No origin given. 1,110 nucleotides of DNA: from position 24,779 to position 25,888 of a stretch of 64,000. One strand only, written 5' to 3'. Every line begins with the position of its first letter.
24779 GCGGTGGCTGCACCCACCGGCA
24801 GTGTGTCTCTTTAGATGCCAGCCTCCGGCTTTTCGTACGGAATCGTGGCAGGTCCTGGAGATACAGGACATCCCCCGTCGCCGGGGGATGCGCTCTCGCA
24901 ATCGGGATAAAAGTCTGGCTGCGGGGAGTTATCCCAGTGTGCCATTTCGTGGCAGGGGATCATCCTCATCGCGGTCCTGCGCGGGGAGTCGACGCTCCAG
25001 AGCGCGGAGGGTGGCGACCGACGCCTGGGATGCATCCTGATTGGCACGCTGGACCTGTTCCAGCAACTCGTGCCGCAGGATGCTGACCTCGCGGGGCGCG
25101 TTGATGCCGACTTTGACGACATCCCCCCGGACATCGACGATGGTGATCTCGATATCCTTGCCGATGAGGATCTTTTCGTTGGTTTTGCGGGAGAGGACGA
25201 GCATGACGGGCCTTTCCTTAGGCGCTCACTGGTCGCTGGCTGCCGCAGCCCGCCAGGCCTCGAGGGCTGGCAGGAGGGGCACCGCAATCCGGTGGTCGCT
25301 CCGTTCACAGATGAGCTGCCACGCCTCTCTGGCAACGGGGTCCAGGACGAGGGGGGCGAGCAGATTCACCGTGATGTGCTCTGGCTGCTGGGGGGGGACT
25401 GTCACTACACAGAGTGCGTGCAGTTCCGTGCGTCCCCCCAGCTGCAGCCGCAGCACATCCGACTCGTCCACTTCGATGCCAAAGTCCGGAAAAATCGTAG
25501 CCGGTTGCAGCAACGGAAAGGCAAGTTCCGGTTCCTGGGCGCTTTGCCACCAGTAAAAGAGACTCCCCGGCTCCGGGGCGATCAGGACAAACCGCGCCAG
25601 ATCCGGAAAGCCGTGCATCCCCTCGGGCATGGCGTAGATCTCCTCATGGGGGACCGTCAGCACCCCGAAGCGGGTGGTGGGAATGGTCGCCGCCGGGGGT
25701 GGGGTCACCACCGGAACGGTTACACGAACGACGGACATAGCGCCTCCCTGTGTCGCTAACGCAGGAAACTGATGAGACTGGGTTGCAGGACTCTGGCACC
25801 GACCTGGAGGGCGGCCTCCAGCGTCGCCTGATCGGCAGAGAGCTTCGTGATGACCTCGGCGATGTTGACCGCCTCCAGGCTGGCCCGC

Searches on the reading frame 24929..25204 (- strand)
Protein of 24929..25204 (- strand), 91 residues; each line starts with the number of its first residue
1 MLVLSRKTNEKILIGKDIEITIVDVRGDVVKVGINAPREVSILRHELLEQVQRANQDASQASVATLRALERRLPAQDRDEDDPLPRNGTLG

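Call 37: search_protein_families(library=pfam, proteins=[window:24929-25204:-], max_evalue=0.01)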
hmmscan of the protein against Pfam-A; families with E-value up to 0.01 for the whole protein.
window:24929-25204:- (91 aa): 1 family
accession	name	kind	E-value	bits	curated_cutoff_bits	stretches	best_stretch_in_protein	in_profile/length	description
PF02599.21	CsrA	-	1.5e-23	82.9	27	1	1-52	1-52/53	Global regulator protein family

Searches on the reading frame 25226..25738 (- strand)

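Call 37: search_protein_families(library=pfam, proteins=[window:25226-25738:-], max_evalue=0.01)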
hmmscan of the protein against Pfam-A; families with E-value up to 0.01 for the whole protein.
window:25226-25738:- (170 aa): 1 family
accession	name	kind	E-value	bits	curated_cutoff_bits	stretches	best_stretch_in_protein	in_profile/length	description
PF02623.20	FliW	-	8.5e-31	106.7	25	1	36-155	2-122/122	FliW protein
